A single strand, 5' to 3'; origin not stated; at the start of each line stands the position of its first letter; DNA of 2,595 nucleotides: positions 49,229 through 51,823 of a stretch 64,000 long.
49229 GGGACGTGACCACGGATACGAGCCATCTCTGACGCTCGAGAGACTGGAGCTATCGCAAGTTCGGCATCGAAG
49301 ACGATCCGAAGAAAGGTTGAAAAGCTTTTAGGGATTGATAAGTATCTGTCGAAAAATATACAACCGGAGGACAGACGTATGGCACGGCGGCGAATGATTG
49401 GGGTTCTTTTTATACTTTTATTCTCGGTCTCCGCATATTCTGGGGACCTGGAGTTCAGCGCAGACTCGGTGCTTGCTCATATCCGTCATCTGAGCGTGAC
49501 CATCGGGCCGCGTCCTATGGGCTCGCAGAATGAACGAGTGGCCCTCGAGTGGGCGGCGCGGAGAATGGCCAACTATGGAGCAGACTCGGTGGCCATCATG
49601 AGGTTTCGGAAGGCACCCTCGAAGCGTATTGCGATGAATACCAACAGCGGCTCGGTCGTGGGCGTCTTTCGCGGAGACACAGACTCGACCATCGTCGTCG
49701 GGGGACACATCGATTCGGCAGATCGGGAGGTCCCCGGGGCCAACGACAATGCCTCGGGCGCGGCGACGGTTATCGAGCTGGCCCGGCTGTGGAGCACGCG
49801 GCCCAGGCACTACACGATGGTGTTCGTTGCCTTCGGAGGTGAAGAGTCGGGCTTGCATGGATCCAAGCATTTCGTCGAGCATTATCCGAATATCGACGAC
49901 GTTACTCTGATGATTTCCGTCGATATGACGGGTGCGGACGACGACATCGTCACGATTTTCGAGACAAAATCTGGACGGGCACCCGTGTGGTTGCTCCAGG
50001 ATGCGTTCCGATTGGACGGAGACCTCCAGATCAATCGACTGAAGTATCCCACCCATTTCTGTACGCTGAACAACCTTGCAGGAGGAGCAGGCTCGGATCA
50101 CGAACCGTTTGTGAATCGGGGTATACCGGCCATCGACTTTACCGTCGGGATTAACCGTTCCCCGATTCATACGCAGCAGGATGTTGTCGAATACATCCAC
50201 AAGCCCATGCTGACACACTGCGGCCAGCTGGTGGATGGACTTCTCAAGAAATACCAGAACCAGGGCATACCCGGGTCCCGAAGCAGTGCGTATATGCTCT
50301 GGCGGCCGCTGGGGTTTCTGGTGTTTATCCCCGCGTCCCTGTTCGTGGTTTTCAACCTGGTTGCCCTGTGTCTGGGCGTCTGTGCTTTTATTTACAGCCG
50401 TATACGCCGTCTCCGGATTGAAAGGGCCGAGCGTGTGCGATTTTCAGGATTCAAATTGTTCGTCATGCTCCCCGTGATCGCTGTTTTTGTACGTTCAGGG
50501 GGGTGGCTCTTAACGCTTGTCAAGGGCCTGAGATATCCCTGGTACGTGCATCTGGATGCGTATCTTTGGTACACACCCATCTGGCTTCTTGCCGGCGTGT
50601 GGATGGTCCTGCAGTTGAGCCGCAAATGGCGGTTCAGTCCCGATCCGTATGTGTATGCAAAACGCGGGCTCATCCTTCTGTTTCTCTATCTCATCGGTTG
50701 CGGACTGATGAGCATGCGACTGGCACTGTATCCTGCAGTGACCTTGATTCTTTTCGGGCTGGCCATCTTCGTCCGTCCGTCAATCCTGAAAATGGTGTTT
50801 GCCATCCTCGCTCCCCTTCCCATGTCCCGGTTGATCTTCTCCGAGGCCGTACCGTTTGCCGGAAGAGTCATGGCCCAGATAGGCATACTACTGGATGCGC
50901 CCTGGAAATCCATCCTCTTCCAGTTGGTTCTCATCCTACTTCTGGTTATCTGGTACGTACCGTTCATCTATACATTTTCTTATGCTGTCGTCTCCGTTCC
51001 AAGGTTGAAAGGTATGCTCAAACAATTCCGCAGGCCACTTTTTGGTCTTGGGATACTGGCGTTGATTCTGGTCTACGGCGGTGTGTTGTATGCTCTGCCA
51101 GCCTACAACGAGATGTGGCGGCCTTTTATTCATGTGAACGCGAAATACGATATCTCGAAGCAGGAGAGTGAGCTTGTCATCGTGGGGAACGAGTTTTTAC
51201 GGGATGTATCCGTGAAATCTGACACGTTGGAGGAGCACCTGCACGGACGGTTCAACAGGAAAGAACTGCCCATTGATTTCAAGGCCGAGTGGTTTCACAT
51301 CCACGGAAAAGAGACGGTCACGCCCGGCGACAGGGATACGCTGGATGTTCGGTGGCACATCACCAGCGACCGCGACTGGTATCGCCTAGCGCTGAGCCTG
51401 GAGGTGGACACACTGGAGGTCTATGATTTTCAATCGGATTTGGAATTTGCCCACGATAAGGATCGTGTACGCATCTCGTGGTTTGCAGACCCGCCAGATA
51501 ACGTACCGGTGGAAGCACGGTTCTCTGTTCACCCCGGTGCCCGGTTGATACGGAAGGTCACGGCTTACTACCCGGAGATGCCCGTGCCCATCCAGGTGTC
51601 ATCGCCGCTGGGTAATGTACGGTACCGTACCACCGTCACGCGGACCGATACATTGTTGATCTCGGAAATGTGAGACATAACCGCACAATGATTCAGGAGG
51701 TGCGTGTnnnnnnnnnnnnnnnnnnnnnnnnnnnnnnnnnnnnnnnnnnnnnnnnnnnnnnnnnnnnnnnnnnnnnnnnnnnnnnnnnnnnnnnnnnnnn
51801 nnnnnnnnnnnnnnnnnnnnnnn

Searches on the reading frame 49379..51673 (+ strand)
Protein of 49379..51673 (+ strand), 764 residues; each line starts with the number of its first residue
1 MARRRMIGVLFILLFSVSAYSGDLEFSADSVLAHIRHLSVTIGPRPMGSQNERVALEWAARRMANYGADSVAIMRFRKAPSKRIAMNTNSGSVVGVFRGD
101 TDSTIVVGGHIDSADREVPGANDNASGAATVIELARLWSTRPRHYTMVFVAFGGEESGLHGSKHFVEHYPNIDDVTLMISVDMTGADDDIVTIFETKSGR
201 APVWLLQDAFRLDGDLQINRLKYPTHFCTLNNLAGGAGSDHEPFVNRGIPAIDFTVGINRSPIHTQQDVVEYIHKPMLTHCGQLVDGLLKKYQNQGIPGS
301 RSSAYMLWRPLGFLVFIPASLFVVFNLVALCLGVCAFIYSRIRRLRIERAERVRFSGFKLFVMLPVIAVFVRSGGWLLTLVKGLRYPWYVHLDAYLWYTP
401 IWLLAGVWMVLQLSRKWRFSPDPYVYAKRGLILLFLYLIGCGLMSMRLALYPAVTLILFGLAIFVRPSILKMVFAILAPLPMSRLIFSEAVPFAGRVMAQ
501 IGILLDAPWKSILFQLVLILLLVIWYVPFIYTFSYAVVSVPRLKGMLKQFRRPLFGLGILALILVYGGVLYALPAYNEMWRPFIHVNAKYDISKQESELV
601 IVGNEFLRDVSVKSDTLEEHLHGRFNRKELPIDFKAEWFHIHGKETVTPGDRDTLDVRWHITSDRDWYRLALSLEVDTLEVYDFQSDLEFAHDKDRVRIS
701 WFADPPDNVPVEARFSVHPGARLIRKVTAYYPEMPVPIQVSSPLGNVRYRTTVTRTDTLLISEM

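Call 3: search_protein_families(library=pfam, proteins=[window:49379-51673:+], max_evalue=0.01)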
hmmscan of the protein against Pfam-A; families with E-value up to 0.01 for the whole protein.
window:49379-51673:+ (764 aa): 3 families
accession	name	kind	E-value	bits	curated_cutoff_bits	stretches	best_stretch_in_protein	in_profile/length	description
PF04389.22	Peptidase_M28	-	9.9e-36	123.7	21.3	1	93-285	2-189/193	Peptidase family M28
PF01546.33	Peptidase_M20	-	0.0014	19.1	24.6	1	119-255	31-113/206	Peptidase family M20/M25/M40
PF05343.19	Peptidase_M42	-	0.0034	16.9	23.2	1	121-193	132-200/292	M42 glutamyl aminopeptidase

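Call 4: search_protein_families(library=ncbifam, proteins=[window:49379-51673:+], max_evalue=0.01)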
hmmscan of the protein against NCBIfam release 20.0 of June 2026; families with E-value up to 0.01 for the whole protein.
window:49379-51673:+ (764 aa): 3 families
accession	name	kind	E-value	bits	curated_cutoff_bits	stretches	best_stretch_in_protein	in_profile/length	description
NF045908.1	AminopepLapALeg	equivalog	4.9e-14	52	600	1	91-189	192-294/396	aminopeptidase LapA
NF007568.0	PRK10199.1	equivalog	5.4e-07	29.2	298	1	34-173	36-193/346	aminopeptidase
TIGR01883.1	PepT-like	hypoth_equivalog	6.5e-05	22.1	274.25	1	103-167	81-145/361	peptidase T-like protein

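Call 11: find_homologous_proteins(query=window:49379-51670:+)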
Query window:49379-51670:+ (764 aa): 425 proteins with E <= 0.001 among 8000 candidates; the best 120 are listed.
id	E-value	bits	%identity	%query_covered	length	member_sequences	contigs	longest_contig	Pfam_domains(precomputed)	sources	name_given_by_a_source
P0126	0.0e+0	1755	100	100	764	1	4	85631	PF04389.23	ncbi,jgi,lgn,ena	-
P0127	0.0e+0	1524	86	100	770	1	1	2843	PF04389.23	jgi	jgi:hypothetical protein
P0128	6.4e-296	1002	57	98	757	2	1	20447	PF04389.23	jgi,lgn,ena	-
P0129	1.2e-294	998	56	100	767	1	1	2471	PF04389.23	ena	-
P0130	4.7e-292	989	56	99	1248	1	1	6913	PF01839.30,PF04389.23,PF13517.13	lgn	-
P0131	2.8e-287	973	56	99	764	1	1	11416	PF04389.23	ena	-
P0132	9.1e-280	948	85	64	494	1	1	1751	-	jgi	jgi:hypothetical protein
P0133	3.2e-279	947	55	99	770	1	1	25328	PF04389.23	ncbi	ncbi:MAG: M28 family peptidase [bacterium]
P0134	2.6e-275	934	54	98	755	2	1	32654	PF01546.34,PF04389.23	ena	-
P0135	8.9e-275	932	55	99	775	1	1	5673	PF01546.34,PF04389.23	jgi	jgi:hypothetical protein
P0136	2.5e-274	930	53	100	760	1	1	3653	PF04389.23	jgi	-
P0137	9.9e-274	928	55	97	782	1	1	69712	PF04389.23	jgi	jgi:hypothetical protein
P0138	1.2e-273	928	53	98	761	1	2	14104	PF04389.23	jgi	jgi:hypothetical protein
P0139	4.1e-271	920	53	97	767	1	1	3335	PF04389.23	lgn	-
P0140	6.2e-271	919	53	96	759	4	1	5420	PF04389.23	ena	-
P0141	1.3e-270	918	52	99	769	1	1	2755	PF04389.23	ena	-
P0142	1.8e-270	918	54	97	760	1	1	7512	PF04389.23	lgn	-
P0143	2.4e-269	914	54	98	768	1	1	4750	PF04389.23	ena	-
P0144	7.4e-268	909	53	99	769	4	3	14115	PF04389.23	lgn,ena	-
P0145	4.4e-264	897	52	99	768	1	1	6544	PF04389.23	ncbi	-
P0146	1.1e-262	892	52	96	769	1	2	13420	PF04389.23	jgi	-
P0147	7.0e-262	889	51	97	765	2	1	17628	PF04389.23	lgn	-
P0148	9.6e-262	889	55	93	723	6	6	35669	PF04389.23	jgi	-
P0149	2.2e-258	878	52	99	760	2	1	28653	PF04389.23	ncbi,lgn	-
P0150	2.0e-257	875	49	100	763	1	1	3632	PF04389.23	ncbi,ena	-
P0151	2.4e-255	868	53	96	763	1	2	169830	PF04389.23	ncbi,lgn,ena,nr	ncbi:M28 family peptidase [bacterium]|nr:M28 family peptidase [bacterium]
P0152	1.3e-254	865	50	99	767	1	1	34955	PF04389.23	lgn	-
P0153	7.2e-254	863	51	94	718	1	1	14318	PF04389.23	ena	-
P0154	8.8e-254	862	49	100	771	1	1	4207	PF04389.23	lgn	-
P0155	1.4e-252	859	50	98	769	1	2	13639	PF04389.23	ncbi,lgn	ncbi:MAG: M28 family peptidase [bacterium]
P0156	1.5e-251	855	50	94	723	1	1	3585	PF04389.23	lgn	-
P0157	2.1e-250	851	51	97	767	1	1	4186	PF04389.23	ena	-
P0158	3.8e-250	850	49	98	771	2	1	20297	PF04389.23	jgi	-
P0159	4.4e-250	850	50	100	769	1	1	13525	PF04389.23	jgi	-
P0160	6.9e-250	850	50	97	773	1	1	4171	PF04389.23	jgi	-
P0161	2.2e-249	848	50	97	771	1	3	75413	PF04389.23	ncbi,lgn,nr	ncbi:MAG: M28 family metallopeptidase [candidate division KSB1 bacterium]|nr:M28 family metallopepti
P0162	2.4e-249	848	50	99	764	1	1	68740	PF04389.23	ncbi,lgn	ncbi:MAG: M28 family peptidase [Candidatus Zhuqueibacterota bacterium]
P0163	1.7e-247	842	48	99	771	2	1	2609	PF04389.23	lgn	-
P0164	9.0e-247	839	48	100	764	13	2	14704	PF04389.23,PF16254.11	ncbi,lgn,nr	ncbi:M28 family peptidase [candidate division KSB1 bacterium]|nr:M28 family peptidase [candidate div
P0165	1.2e-246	839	49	97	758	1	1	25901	PF04389.23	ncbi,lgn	ncbi:MAG: M28 family peptidase [bacterium]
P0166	7.6e-246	836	50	96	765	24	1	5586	PF04389.23,PF16254.11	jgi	-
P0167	1.1e-244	832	49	100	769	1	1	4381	PF01546.34,PF04389.23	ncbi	-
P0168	2.6e-244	831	50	97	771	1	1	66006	PF04389.23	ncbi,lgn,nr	ncbi:M28 family peptidase [bacterium]|nr:M28 family peptidase [bacterium]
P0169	4.8e-244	830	48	98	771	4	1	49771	PF04389.23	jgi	-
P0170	6.7e-244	830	48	98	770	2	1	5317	PF04389.23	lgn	-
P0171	3.2e-243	828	49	99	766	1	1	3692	PF04389.23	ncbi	-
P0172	1.9e-242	825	47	99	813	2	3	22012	PF04389.23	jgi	jgi:hypothetical protein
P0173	3.4e-242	824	50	99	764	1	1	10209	PF04389.23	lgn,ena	-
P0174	3.6e-242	824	49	97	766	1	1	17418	PF04389.23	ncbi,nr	ncbi:M28 family peptidase [candidate division KSB1 bacterium]|nr:M28 family peptidase [candidate div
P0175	3.9e-242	824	51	96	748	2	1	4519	PF04389.23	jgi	-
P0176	1.3e-241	822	48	98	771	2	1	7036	PF04389.23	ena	-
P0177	8.3e-241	820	48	98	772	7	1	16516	PF04389.23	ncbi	ncbi:MAG: M28 family metallopeptidase [bacterium]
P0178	8.5e-241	820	47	98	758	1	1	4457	PF04389.23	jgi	jgi:hypothetical protein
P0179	2.1e-240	818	48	98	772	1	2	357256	PF04389.23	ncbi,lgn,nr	ncbi:M28 family metallopeptidase [candidate division KSB1 bacterium]|nr:M28 family metallopeptidase 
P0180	2.2e-239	815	51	96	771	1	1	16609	PF04389.23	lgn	-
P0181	5.1e-239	814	48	97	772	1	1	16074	PF04389.23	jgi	jgi:Peptidase family M28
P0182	9.2e-239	813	48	98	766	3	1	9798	PF04389.23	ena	-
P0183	9.9e-239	813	48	100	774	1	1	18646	PF04389.23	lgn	-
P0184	1.0e-238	813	47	98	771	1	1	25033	PF04389.23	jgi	jgi:hypothetical protein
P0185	1.3e-238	812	48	98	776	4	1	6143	PF04389.23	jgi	jgi:hypothetical protein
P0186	1.5e-238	812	48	98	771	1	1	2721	PF04389.23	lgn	-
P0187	1.7e-238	812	48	99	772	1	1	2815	PF04389.23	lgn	-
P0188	9.6e-238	809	48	99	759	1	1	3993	PF04389.23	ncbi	-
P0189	1.5e-237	809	47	98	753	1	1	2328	PF04389.23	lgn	-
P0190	1.9e-237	808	48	96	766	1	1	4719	PF04389.23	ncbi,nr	ncbi:M28 family peptidase [candidate division KSB1 bacterium]|nr:M28 family peptidase [candidate div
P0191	2.3e-237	808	47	98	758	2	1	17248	PF04389.23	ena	-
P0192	1.5e-236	806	47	99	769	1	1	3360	PF04389.23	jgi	jgi:cytochrome bd-type quinol oxidase subunit 2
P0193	1.5e-236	805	47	99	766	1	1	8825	PF04389.23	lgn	-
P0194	7.6e-236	803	46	99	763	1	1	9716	PF04389.23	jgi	-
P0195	7.9e-236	803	48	99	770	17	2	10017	PF04389.23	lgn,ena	-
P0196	8.7e-236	803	47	99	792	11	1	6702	PF04389.23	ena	-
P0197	1.2e-235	803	49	97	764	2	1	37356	PF04389.23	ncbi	-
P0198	8.4e-235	800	48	98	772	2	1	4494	PF04389.23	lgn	-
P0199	2.5e-234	798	47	99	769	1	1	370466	PF04389.23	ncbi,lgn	-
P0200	1.2e-232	793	47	94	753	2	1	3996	PF04389.23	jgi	-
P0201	1.2e-231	789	49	93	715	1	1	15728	PF04389.23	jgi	jgi:hypothetical protein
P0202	1.9e-231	789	51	87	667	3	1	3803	PF04389.23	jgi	jgi:hypothetical protein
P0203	5.6e-231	787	45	97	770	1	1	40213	PF04389.23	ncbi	-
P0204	1.3e-229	783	46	100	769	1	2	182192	PF04389.23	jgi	jgi:hypothetical protein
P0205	1.8e-229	782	47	97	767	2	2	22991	PF04389.23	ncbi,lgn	-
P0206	2.8e-229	781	46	99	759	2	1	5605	PF04389.23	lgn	-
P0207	2.3e-228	778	46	99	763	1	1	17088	PF04389.23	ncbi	-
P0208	4.5e-228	777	46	99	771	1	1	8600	PF04389.23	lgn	-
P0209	5.2e-228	777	46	98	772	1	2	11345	PF04389.23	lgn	-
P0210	8.0e-227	773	46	99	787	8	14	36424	PF04389.23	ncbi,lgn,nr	ncbi:MAG: M28 family peptidase [Calditrichaceae bacterium]|nr:M28 family metallopeptidase [Calditric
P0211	2.9e-226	772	51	84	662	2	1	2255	PF04389.23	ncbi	ncbi:MAG: M28 family peptidase, partial [bacterium]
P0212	8.7e-226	770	46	99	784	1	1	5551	PF04389.23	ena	-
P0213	1.4e-224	766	46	100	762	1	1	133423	PF04389.23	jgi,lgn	-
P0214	5.6e-224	764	45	99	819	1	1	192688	PF04389.23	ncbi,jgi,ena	-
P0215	1.2e-222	760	45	99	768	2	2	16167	PF04389.23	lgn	-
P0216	1.3e-222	759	46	96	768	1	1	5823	PF04389.23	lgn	-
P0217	1.7e-222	759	46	99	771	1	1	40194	PF04389.23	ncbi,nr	ncbi:MAG: hypothetical protein ALAOOOJD_00691 [bacterium]|nr:hypothetical protein [bacterium]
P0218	2.1e-222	759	47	96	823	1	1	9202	PF04389.23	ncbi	-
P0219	3.3e-222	758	46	97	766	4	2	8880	PF04389.23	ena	-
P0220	5.4e-222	757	44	99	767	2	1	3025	PF04389.23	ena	-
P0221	1.2e-221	756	48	96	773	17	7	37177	PF01546.34,PF04389.23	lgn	-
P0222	1.7e-221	756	46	100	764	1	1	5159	PF04389.23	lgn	-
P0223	7.5e-220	750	47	97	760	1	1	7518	PF04389.23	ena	-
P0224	1.2e-219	750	46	99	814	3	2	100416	PF04389.23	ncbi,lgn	-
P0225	3.2e-219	748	47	97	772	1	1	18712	PF04389.23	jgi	jgi:hypothetical protein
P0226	3.9e-219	748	45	99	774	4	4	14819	PF04389.23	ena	-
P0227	7.1e-219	747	44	100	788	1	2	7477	PF04389.23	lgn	-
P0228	2.7e-218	745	46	98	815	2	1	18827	PF04389.23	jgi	-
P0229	6.6e-218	744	45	99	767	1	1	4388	PF04389.23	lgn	-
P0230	1.6e-217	743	45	99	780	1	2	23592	PF04389.23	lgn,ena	-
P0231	2.7e-217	742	44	99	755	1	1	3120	PF04389.23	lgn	-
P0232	8.8e-217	740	45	98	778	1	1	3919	PF04389.23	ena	-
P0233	1.1e-215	737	47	96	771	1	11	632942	PF01546.34,PF04389.23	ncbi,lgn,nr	ncbi:MAG: M28 family metallopeptidase [candidate division KSB1 bacterium]|nr:M28 family metallopepti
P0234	2.0e-215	736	46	96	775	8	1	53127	PF04389.23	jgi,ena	jgi:hypothetical protein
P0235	3.4e-215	735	46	99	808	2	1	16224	PF04389.23,PF16254.11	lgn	-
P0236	7.7e-215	734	46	98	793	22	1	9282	PF04389.23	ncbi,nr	ncbi:M28 family peptidase [candidate division KSB1 bacterium]|nr:M28 family peptidase [candidate div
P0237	8.1e-215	734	45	96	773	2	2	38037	PF04389.23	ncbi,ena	-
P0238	8.2e-215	734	44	98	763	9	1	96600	PF04389.23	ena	-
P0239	1.1e-214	733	45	99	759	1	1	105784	PF04389.23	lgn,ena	-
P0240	2.6e-214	732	43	99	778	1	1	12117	PF04389.23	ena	-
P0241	5.2e-214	731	43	99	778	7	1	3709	PF04389.23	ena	-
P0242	6.5e-214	731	44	98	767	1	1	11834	PF04389.23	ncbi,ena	-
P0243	4.3e-213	728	45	96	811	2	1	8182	PF04389.23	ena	-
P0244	8.4e-213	727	45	97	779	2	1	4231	PF04389.23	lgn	-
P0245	1.5e-212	726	45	96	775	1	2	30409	PF04389.23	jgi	jgi:hypothetical protein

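Call 15: find_related_loci(query=A1, collection=genome_contigs, flank=10000)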
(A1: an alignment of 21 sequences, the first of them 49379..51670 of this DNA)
Query A1 (764 aa) in genome_contigs; peptide patterns used: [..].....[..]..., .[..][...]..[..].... (x = any residue, [..] = any of these).
323 stretches matched a pattern; 260 encode a relative of the query (tblastn E <= 1e-3); the best 80 are kept; 80 distinct loci.
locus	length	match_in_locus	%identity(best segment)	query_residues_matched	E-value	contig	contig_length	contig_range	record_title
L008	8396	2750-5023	55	1-759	0e+0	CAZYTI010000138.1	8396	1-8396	MAG TPA_asm: uncultured bacterium isolate binchicken_co97_67 genome assembly, contig: NODE_31898_length_8396_cov_4.26579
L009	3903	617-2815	54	25-760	0e+0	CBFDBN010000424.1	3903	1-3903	MAG TPA_asm: uncultured bacterium isolate SRR26215676_binner13_Refined_113 genome assembly, contig: ERZ25073495.37257, w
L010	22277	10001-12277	55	1-759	0e+0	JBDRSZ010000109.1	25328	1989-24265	MAG: bacterium isolate MEGAHIT-group-3.41 k141_475045, whole genome shotgun sequence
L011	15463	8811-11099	53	1-759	0e+0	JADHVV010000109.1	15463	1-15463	MAG: candidate division KSB1 bacterium isolate BS750m-G10 BS-750m-C6317, whole genome shotgun sequence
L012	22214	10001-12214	53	27-762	0e+0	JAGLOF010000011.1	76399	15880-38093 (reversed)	MAG: bacterium isolate RS_7_18 ROV157_7.bin.18.fa_11, whole genome shotgun sequence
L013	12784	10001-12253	50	11-761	0e+0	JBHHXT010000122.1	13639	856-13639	MAG: bacterium isolate D_1_bin.22 NODE_1745_length_13639_cov_21.526723, whole genome shotgun sequence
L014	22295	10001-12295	49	3-762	0e+0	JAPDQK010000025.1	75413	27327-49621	MAG: Candidatus Zhuqueibacter pondensis isolate JZ4_201709_bins_45 JZ-4_201709_bins_45_scaffold_25, whole genome shotgun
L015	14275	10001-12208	49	20-759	0e+0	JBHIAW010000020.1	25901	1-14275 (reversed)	MAG: bacterium isolate K_2_bin.52 NODE_716_length_25901_cov_10.101254, whole genome shotgun sequence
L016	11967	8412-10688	51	1-759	0e+0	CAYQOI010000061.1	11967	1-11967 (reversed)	MAG TPA_asm: uncultured Cytophagia bacterium isolate SRP162660_co2_222 genome assembly, contig: NODE_2649_length_11967_c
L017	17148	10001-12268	49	6-763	0e+0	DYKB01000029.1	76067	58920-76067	MAG TPA_asm: Caldithrix sp. isolate SulCav_AS07-7_41_26 SulCav_AS07_7_224_length_76067_cov_14_956454, whole genome shotg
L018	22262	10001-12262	50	3-759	0e+0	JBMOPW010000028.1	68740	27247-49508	MAG: Candidatus Zhuqueibacterota bacterium isolate Betzabe_MAG138 MAG138_28, whole genome shotgun sequence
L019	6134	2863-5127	48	9-764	0e+0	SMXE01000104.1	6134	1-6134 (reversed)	MAG: Caldithrix sp. isolate CR04bin15 k141_977456, whole genome shotgun sequence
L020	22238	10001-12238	48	14-759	0e+0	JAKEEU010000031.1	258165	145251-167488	MAG: candidate division KSB1 bacterium isolate PMV_1_maxbin.001 PMV_1_maxbin.001.k101_133536, whole genome shotgun seque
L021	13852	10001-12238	48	14-759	0e+0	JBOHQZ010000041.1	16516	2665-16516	MAG: bacterium isolate SD8033_maxbin2.bin.2_sub NODE_585_length_16516_cov_2.798767, whole genome shotgun sequence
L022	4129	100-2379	47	3-762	0e+0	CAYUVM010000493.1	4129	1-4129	MAG TPA_asm: uncultured Cytophagia bacterium isolate SRP173033_co3_178 genome assembly, contig: NODE_35084_length_4129_c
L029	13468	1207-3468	46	5-759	0e+0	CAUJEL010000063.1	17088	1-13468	MAG: candidate division KSB1 bacterium isolate KLAP87 genome assembly, contig: KLAP87_198066, whole genome shotgun seque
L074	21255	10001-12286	35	3-759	2e-118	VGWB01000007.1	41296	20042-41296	MAG: Ignavibacteria bacterium isolate M_DeepCast_400m_m2_062 M_DeepCast_400m_m2_062_Ga0194112_10001011, whole genome sho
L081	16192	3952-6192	31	9-758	3e-108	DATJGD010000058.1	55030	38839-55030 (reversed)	MAG TPA_asm: Bacteroidota bacterium isolate SMAG_U15477 k141_3142048, whole genome shotgun sequence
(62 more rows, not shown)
